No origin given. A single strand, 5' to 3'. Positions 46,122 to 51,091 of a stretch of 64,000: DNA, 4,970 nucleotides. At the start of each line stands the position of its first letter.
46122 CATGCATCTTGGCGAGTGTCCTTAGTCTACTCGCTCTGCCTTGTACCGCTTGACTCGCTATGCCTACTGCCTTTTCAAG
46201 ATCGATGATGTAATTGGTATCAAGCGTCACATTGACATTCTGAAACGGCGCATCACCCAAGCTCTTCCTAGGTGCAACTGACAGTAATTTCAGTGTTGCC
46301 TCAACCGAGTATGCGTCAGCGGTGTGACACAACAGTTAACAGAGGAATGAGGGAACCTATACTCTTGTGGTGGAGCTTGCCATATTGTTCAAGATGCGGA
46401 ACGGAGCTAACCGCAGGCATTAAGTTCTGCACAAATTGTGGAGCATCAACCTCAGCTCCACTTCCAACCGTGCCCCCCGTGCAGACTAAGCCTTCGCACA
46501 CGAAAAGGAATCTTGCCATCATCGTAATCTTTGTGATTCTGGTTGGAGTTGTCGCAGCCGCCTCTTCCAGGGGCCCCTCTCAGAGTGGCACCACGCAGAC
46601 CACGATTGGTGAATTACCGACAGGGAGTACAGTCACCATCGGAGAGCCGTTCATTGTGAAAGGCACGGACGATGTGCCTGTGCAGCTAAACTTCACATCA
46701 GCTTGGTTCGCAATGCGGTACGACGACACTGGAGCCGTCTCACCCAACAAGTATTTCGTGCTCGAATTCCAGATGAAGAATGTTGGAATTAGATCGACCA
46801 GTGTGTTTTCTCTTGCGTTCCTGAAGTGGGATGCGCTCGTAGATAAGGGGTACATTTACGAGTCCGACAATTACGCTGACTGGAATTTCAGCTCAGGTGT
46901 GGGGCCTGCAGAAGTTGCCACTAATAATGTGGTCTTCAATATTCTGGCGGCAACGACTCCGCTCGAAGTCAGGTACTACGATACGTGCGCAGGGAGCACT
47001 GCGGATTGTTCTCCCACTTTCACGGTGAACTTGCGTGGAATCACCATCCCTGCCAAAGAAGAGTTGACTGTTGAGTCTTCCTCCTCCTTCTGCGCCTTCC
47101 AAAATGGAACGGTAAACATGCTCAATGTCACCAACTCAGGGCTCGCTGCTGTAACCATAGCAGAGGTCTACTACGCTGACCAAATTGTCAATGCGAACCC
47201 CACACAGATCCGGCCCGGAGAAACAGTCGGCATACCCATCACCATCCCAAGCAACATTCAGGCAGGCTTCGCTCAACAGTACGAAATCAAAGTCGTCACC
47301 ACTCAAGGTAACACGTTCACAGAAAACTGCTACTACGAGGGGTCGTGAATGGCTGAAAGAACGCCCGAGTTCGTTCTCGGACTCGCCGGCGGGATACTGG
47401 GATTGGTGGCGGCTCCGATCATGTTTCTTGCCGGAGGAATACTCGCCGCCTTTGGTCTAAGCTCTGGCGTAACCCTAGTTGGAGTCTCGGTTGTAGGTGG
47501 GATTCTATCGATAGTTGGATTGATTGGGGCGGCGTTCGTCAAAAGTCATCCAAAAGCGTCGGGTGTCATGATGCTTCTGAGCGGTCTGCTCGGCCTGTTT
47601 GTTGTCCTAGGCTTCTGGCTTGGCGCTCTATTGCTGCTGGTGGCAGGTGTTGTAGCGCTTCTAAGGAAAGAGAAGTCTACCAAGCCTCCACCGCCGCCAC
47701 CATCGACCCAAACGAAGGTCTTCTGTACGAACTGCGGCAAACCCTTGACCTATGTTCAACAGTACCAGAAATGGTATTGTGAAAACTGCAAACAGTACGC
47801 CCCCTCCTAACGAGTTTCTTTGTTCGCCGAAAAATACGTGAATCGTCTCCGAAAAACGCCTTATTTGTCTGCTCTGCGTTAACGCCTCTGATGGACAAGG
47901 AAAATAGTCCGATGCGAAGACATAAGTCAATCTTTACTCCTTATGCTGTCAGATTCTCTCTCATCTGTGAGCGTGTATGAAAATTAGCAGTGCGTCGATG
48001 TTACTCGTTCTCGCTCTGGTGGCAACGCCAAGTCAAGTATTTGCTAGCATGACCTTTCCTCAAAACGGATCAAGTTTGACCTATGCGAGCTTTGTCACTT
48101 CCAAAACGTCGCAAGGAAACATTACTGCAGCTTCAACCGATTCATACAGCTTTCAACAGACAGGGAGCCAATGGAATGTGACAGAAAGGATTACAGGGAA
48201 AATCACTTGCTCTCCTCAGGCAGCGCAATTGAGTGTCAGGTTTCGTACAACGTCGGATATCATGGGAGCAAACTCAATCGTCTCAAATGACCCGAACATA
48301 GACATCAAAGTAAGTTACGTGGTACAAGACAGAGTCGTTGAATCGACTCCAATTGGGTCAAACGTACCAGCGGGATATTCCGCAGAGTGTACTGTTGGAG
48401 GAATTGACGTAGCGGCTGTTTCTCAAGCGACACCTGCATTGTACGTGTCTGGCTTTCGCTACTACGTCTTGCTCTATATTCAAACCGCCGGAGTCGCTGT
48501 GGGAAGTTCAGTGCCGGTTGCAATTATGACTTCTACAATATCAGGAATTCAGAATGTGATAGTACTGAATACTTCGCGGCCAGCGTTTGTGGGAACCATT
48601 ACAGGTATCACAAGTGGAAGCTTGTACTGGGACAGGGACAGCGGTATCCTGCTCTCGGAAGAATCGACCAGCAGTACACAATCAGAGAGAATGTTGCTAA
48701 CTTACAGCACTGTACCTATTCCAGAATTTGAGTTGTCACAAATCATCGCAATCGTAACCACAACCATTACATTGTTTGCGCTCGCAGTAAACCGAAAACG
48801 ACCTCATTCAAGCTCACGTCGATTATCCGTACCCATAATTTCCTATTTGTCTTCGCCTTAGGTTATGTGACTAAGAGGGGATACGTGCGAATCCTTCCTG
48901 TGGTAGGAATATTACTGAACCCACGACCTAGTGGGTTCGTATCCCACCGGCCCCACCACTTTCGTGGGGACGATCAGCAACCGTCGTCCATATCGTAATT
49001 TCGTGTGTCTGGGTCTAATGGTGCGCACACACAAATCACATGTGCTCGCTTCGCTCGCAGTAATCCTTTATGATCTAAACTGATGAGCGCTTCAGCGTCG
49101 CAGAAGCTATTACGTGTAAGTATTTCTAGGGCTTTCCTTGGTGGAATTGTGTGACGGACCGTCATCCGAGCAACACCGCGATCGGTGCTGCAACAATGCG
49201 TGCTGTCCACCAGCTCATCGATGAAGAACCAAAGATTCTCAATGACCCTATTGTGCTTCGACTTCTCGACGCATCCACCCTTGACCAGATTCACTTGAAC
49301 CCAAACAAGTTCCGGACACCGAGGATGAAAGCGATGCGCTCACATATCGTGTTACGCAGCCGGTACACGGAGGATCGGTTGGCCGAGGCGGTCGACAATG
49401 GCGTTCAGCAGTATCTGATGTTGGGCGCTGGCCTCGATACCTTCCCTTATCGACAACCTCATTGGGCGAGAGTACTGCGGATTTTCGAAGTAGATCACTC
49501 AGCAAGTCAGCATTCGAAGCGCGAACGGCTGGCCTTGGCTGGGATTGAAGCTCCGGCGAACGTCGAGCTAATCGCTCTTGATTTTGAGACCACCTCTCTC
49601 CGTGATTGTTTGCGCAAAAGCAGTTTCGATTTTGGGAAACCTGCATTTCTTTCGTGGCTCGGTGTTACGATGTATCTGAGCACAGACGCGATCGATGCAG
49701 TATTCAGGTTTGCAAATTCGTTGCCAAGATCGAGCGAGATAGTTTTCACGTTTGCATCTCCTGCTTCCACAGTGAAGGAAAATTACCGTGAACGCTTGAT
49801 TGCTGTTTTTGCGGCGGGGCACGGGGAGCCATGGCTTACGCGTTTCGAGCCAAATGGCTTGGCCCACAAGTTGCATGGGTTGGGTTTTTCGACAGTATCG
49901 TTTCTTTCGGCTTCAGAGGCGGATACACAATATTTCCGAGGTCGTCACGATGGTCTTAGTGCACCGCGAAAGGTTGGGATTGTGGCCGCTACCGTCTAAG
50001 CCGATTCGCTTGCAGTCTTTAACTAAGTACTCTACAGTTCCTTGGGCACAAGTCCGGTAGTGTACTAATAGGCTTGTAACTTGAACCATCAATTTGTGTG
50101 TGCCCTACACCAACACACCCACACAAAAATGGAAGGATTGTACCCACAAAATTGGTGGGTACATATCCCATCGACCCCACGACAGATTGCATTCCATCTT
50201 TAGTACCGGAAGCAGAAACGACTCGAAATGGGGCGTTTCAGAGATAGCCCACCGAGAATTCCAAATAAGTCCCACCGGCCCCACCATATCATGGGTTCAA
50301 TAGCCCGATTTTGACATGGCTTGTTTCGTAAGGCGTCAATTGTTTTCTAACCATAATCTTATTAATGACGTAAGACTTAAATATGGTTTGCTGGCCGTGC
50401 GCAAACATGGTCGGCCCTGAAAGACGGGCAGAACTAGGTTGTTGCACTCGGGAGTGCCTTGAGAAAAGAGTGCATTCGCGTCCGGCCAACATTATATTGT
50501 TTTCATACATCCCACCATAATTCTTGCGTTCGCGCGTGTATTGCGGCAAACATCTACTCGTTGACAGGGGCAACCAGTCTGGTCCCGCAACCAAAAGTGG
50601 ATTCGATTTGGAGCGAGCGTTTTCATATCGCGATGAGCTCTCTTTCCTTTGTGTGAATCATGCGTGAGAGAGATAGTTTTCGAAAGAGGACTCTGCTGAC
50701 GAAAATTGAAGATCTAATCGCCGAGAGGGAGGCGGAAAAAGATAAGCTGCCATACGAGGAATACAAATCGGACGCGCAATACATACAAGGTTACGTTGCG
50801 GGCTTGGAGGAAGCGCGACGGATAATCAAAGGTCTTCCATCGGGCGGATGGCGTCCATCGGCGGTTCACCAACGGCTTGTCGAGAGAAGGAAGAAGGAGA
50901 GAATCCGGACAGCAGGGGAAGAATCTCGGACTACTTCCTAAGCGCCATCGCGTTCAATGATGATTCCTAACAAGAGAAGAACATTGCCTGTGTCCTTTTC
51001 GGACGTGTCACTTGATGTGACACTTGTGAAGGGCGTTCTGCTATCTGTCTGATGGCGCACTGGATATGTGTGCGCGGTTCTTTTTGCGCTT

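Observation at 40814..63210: About 22 kb of integrated-element remnants stacked in tandem on a single tRNA gene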

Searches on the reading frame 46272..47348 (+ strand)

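Call 13: search_protein_families(library=pfam, proteins=[window:46272-47348:+], max_evalue=0.01)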
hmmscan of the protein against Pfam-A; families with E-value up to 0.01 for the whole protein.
window:46272-47348:+ (358 aa): 6 families
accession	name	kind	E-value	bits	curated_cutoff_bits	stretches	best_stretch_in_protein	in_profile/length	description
PF13240.11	Zn_Ribbon_1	-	3.3e-07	30.3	25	1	38-59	1-22/23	zinc-ribbon domain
PF13248.11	Zn_ribbon_3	-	0.00014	21.6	27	1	38-58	4-24/26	zinc-ribbon domain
PF12773.13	DZR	-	0.00029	21.4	27.3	1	39-58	1-20/45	Double zinc ribbon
PF14803.11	Zn_ribbon_Nudix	-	0.0033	17.8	25.6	0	51-65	1-15/34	Nudix N-terminal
PF17032.10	Zn_ribbon_15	-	0.0034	18.6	28.9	0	26-57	51-73/73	zinc-ribbon family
PF24463.1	DUF7577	-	0.01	15.9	28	0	38-59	4-25/27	Domain of unknown function (DUF7577)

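Call 76: search_protein_families(library=phrogs, proteins=[window:46272-47348:+], max_evalue=0.01)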
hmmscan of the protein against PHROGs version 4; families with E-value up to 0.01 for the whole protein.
window:46272-47348:+ (358 aa): 3 families
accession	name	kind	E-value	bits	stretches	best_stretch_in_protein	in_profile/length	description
phrog_2546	-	unknown function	0.0002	22.6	1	38-63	2-27/180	-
phrog_806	-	unknown function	0.00035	21.7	1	81-235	6-170/187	-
phrog_22461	-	unknown function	0.005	18.2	0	9-71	5-68/74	-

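Call 77: search_protein_families(library=ncbifam, proteins=[window:46272-47348:+], max_evalue=0.01)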
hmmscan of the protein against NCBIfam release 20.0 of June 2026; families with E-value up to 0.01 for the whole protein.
window:46272-47348:+ (358 aa): 0 families

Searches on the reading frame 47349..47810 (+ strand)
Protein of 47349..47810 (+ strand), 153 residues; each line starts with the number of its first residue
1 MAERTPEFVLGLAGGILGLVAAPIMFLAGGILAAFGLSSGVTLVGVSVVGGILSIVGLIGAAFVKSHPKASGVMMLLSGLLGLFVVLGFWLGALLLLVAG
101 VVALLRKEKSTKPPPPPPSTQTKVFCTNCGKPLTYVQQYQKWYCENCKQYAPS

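Call 13: search_protein_families(library=pfam, proteins=[window:47349-47810:+], max_evalue=0.01)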
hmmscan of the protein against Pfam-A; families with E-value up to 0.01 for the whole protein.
window:47349-47810:+ (153 aa): 2 families
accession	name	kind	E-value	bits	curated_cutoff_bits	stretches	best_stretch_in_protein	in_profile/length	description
PF13273.12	DUF4064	-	8.6e-10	39.2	32.1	1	4-84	2-101/102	Protein of unknown function (DUF4064)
PF00130.28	C1_1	-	0.0019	18.4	26.5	1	121-150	9-37/53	Phorbol esters/diacylglycerol binding domain (C1 domain)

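Call 76: search_protein_families(library=phrogs, proteins=[window:47349-47810:+], max_evalue=0.01)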
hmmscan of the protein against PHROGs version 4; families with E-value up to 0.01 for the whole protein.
window:47349-47810:+ (153 aa): 1 family
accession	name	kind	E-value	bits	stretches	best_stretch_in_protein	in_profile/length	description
phrog_6780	-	unknown function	1.2e-19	71.7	1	4-111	3-111/114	-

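Call 77: search_protein_families(library=ncbifam, proteins=[window:47349-47810:+], max_evalue=0.01)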
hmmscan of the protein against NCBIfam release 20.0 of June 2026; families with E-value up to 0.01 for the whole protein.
window:47349-47810:+ (153 aa): 0 families

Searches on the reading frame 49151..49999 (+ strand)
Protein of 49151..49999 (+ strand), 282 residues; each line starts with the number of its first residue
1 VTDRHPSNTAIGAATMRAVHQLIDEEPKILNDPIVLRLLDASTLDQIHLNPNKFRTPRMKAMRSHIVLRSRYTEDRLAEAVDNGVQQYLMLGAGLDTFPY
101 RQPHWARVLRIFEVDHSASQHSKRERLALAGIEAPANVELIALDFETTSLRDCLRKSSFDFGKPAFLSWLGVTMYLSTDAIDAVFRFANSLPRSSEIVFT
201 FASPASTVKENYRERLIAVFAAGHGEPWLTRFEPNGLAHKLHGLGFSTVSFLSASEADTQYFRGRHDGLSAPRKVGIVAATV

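Call 14: search_protein_families(library=pfam, proteins=[window:49151-49999:+], max_evalue=0.01)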
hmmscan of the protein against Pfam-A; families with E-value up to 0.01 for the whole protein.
window:49151-49999:+ (282 aa): 1 family
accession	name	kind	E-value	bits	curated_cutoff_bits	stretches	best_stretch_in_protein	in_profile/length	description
PF04072.20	LCM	-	2.5e-46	158.3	22.3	1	10-187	1-185/187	Leucine carboxyl methyltransferase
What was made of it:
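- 48959..50287 (+): Segment 2, 1,328 bp. It holds one 282-aa leucine carboxyl methyltransferase-family gene (49151-49999) and no integrase. Pfam LCM 2.5e-46 (call 14).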

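Call 87: find_encoding_contigs(protein=window:49151-49999:+, flank=6000, max_places=6)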
Protein window:49151-49999:+ (282 aa): no gene with exactly this product is on record in the collection.

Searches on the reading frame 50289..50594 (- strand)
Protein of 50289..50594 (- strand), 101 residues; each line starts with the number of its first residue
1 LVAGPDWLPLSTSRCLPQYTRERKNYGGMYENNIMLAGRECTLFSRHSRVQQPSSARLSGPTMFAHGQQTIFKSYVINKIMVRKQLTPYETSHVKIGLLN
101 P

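Call 14: search_protein_families(library=pfam, proteins=[window:50289-50594:-], max_evalue=0.01)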
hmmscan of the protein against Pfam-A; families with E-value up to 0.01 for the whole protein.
window:50289-50594:- (101 aa): 0 families

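Call 92: search_protein_families(library=phrogs, proteins=[window:50289-50594:-], max_evalue=0.01)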
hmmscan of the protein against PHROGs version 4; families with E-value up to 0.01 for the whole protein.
window:50289-50594:- (101 aa): 0 families

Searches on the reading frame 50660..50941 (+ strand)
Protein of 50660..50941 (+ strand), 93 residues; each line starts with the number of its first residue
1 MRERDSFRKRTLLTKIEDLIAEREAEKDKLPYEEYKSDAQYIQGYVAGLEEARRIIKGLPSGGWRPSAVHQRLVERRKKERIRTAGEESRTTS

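Call 49: search_protein_families(library=pfam, proteins=[window:50660-50941:+], max_evalue=0.01)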
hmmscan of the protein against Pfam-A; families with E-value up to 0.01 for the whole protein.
window:50660-50941:+ (93 aa): 0 families

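Call 52: find_homologous_proteins(query=window:50660-50941:+)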
Query window:50660-50941:+ (93 aa): 49 proteins with E <= 0.001 among 55 candidates.
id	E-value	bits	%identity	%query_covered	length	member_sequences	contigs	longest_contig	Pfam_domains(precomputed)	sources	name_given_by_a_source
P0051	9.2e-52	190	99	100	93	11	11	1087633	-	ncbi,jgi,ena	ncbi:MAG: hypothetical protein ABSE39_00690 [Candidatus Bathyarchaeia archaeon]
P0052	9.7e-48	177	91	100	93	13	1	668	-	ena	-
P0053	5.0e-47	175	90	100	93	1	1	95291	-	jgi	jgi:hypothetical protein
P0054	9.5e-47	174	90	100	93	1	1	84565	-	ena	-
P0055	1.0e-46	174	90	100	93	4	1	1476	-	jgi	jgi:hypothetical protein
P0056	1.4e-46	173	89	100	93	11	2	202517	-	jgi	jgi:hypothetical protein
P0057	4.6e-46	172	88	100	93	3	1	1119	-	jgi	-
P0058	5.5e-46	172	87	100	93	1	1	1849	-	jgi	jgi:hypothetical protein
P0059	1.7e-45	170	87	100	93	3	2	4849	-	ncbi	-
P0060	4.3e-45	169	88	100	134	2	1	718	-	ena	-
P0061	5.2e-45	168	86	100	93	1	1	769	-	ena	-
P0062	5.3e-45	168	89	100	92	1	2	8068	-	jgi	jgi:hypothetical protein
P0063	1.1e-44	167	86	100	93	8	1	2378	-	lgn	-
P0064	1.7e-44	167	89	100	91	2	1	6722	-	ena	-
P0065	2.0e-44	167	88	100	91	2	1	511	-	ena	-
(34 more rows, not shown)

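Call 53: find_encoding_contigs(protein=P0051, flank=10000, max_places=8)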
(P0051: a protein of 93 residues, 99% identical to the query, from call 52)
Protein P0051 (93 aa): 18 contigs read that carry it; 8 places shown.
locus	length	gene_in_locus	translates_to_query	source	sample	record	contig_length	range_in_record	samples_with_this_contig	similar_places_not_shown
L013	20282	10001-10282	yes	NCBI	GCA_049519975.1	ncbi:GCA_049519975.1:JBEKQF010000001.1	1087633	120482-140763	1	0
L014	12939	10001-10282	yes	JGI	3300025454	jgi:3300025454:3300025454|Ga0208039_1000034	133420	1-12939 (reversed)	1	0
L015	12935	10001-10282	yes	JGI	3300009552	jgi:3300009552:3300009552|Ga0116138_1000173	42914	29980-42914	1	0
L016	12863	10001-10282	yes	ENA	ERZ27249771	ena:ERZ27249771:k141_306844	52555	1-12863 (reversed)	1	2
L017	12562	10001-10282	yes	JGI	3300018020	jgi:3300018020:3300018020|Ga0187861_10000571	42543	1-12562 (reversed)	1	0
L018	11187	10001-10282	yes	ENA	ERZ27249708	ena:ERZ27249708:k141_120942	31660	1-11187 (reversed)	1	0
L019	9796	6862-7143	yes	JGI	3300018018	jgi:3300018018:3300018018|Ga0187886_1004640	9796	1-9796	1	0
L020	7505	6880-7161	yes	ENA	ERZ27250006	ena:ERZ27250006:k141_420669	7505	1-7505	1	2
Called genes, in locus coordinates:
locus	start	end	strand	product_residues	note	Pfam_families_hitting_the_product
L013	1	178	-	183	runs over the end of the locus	PF13207:AAA_17, PF13238:AAA_18, PF13671:AAA_33 (weak)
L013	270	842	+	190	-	PF02834:LigT_PEase, PF10469:AKAP7_NLS, PF13563:2_5_RNA_ligase2, PF02834:LigT_PEase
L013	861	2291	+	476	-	PF01909:NTP_transf_2 (faint), PF09249:tRNA_NucTransf2, PF21133:CAA_C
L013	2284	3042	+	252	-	-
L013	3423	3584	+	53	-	PF04014:MazE_antitoxin (faint)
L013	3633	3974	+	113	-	-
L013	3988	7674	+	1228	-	PF01590:GAF, PF13185:GAF_2, PF00989:PAS, PF13188:PAS_8, PF13426:PAS_9, PF00989:PAS, PF08448:PAS_4, PF08447:PAS_3, +10 more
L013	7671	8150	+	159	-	PF00072:Response_reg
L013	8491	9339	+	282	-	PF04072:LCM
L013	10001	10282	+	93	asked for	-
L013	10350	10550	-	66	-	-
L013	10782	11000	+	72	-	-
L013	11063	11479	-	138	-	-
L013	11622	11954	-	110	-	-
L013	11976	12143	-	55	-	PF16762:RHH_6 (weak)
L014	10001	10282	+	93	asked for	-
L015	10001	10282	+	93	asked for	-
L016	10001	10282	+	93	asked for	-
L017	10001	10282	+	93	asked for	-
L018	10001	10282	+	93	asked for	-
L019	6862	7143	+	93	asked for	-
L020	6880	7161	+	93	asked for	-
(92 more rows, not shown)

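Call 57: find_encoding_contigs(protein=P0056, flank=10000, max_places=2)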
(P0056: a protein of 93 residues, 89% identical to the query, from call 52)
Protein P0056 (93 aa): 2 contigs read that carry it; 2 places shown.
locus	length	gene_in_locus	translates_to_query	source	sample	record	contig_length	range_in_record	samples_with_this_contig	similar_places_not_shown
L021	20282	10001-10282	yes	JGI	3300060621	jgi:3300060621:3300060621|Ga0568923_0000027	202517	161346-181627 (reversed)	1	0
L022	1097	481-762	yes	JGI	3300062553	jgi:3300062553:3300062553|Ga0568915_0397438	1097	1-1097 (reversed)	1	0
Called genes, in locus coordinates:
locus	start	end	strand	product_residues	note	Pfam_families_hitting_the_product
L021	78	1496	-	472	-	PF00224:PK, PF02887:PK_C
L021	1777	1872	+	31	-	-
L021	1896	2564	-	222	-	PF04972:BON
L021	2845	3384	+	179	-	PF27746:Small_heat_shock_put (weak), PF00011:HSP20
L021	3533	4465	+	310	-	PF04041:Glyco_hydro_130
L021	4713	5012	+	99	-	PF01050:MannoseP_isomer, PF07883:Cupin_2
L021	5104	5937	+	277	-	PF00702:Hydrolase (faint), PF08282:Hydrolase_3, PF03332:PMM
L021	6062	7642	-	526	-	PF00171:Aldedh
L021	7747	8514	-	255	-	PF01791:DeoC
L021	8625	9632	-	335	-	PF00365:PFK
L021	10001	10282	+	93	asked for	-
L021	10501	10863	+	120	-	-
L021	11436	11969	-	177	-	-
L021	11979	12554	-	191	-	-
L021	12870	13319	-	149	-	-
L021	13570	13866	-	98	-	PF00011:HSP20 (weak)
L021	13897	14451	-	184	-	PF20046:DUF6448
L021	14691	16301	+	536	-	PF00571:CBS, PF00534:Glycos_transf_1, PF13692:Glyco_trans_1_4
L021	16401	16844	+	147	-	PF01058:Oxidored_q6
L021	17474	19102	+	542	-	PF00118:Cpn60_TCP1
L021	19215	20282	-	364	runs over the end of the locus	PF00226:DnaJ, PF01556:DnaJ_C, PF00684:DnaJ_CXXCXGXG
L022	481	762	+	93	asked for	-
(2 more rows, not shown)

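Call 95: find_encoding_contigs(protein=P0053, flank=10000, max_places=2)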
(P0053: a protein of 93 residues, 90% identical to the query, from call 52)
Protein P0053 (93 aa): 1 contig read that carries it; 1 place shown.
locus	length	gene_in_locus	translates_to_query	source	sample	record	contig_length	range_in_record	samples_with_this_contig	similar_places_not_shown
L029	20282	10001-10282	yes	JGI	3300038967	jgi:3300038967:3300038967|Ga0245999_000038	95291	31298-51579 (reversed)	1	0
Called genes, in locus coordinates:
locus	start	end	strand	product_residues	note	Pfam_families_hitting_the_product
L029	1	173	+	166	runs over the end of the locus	-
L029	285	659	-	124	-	-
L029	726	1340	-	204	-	PF00211:Guanylate_cyc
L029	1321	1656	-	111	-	-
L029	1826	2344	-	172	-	-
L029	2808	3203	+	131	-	-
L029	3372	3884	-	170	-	PF01850:PIN (weak)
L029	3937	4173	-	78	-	PF13240:Zn_Ribbon_1 (weak)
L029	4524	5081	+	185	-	-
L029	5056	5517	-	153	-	-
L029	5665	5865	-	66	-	-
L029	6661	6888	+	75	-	PF12773:DZR (weak), PF17032:Zn_ribbon_15 (faint), PF13248:Zn_ribbon_3 (weak)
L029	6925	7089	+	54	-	-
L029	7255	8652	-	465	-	PF18911:PKD_4 (weak), PF13620:CarboxypepD_reg, PF13715:CarbopepD_reg_2, PF08308:PEGA (faint), PF01835:MG2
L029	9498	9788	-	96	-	-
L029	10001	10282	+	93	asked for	-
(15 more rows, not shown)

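Call 96: find_encoding_contigs(protein=P0054, flank=10000, max_places=2)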
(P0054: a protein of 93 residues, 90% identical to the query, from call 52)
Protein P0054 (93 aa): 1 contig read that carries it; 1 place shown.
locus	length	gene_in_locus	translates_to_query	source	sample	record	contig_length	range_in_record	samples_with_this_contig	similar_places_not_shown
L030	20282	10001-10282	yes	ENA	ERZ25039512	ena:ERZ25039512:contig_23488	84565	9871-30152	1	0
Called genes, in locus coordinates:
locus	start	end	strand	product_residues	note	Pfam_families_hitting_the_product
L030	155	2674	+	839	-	PF00082:Peptidase_S8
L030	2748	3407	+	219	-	-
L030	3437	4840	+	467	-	PF00496:SBP_bac_5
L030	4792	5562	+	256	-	PF00496:SBP_bac_5 (weak)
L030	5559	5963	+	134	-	PF01243:PNPOx_N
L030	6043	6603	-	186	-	PF06445:GyrI-like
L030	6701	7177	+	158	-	PF00578:AhpC-TSA, PF08534:Redoxin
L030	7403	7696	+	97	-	-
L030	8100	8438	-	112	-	-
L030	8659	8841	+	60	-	-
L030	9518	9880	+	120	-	-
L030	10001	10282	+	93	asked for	-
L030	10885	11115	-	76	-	-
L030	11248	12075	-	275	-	-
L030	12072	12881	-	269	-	PF00118:Cpn60_TCP1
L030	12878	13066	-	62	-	-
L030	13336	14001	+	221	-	-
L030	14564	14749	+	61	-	-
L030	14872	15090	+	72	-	-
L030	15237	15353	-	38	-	-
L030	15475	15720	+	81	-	-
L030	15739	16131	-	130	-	PF02627:CMD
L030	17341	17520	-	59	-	-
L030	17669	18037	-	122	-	-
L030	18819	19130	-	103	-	-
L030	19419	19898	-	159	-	PF19279:YegS_C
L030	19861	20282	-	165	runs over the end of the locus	PF00781:DAGK_cat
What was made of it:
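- It lies in housekeeping contexts in L021 and L030 (calls 52, 57, 96).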
